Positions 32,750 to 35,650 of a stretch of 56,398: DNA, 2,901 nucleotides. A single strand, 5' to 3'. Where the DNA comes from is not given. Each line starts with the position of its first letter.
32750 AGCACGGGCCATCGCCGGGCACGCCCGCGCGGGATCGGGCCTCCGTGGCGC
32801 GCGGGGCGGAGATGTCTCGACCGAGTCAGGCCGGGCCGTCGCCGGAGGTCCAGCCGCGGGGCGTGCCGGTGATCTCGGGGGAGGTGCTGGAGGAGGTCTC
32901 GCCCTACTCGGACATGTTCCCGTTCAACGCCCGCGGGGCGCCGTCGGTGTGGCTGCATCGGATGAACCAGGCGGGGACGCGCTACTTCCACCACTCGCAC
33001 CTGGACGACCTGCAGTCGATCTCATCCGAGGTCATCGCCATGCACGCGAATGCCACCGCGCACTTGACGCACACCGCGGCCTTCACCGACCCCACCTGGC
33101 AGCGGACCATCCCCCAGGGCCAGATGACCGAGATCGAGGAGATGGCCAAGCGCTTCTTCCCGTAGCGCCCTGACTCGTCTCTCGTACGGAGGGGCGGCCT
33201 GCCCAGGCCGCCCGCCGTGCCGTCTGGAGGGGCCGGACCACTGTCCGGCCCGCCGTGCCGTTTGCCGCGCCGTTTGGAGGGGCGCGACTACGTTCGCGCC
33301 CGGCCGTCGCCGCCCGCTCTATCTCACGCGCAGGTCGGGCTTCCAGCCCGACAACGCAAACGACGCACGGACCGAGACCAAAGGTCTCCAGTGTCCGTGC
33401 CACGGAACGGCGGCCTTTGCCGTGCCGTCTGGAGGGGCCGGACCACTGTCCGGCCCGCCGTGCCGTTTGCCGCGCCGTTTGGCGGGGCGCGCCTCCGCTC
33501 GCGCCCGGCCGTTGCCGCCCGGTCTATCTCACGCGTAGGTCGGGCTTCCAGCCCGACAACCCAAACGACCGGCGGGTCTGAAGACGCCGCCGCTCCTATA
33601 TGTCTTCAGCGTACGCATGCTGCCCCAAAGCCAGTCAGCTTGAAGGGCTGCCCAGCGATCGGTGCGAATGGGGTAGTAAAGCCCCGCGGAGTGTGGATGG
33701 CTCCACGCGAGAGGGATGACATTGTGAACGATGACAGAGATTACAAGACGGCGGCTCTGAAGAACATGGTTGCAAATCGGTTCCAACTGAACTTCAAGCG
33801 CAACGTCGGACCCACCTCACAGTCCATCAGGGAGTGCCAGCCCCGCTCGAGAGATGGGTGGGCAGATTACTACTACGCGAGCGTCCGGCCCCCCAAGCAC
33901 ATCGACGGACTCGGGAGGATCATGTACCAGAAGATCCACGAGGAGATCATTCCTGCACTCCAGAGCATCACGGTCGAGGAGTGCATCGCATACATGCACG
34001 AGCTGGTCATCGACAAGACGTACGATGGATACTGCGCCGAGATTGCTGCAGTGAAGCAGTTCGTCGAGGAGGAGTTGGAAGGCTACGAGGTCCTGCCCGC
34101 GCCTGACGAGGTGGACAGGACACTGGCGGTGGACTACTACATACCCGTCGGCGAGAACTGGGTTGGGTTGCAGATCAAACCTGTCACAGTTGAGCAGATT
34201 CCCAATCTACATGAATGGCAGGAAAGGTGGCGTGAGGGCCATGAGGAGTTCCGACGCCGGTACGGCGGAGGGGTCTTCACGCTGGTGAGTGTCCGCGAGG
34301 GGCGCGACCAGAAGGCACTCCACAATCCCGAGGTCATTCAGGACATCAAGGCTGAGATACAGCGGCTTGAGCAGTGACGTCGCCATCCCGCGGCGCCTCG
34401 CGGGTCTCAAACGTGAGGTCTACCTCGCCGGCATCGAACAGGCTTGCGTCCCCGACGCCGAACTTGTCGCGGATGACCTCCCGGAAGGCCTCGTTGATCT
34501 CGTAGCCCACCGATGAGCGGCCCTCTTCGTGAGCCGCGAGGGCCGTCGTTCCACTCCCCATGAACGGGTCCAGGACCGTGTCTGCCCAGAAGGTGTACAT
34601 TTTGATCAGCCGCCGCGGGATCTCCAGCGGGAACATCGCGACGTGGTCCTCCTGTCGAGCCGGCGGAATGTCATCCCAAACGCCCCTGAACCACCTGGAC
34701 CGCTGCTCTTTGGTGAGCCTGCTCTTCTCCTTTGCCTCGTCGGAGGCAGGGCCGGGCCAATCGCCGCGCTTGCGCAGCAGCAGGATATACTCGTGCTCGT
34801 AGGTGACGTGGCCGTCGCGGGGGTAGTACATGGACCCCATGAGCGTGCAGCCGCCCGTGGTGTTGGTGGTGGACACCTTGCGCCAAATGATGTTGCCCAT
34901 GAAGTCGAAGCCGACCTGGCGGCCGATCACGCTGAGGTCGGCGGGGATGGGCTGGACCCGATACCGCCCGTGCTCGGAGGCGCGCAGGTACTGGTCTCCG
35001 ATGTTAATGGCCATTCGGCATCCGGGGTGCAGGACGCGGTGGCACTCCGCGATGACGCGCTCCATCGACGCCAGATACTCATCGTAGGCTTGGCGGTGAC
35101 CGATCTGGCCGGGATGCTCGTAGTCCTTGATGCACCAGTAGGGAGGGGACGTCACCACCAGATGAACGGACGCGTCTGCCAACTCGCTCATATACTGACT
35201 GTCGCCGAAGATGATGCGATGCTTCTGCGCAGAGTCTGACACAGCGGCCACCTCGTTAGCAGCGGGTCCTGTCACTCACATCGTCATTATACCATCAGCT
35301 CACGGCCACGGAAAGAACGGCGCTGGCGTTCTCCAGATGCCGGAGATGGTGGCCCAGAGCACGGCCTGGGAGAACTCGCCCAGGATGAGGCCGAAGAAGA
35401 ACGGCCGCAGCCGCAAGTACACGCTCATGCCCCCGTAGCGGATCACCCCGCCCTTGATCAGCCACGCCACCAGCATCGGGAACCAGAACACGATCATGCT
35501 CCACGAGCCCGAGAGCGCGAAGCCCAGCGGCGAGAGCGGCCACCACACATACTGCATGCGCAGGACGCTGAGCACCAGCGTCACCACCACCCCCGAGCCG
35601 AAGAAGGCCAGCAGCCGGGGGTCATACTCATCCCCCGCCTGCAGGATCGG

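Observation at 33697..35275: Convergent, overlapping Type II R-M-like pair: unclassified 226-aa candidate PD-(D/E)xK nuclease + beta-class SPPY methyltransferase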

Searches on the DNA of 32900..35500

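Call 25: search_rna_families(source=window, start=32900, end=35500, threshold=evalue, max_evalue=1)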
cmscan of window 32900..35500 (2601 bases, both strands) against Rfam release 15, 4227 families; matches with E-value up to 1: 1.
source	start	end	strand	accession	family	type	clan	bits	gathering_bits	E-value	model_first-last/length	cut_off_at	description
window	33105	33147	-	RF00498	EAV_LTH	Cis-reg; leader;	-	21.9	70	0.042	1-45/45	no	Equine arteritis virus leader TRS hairpin (LTH)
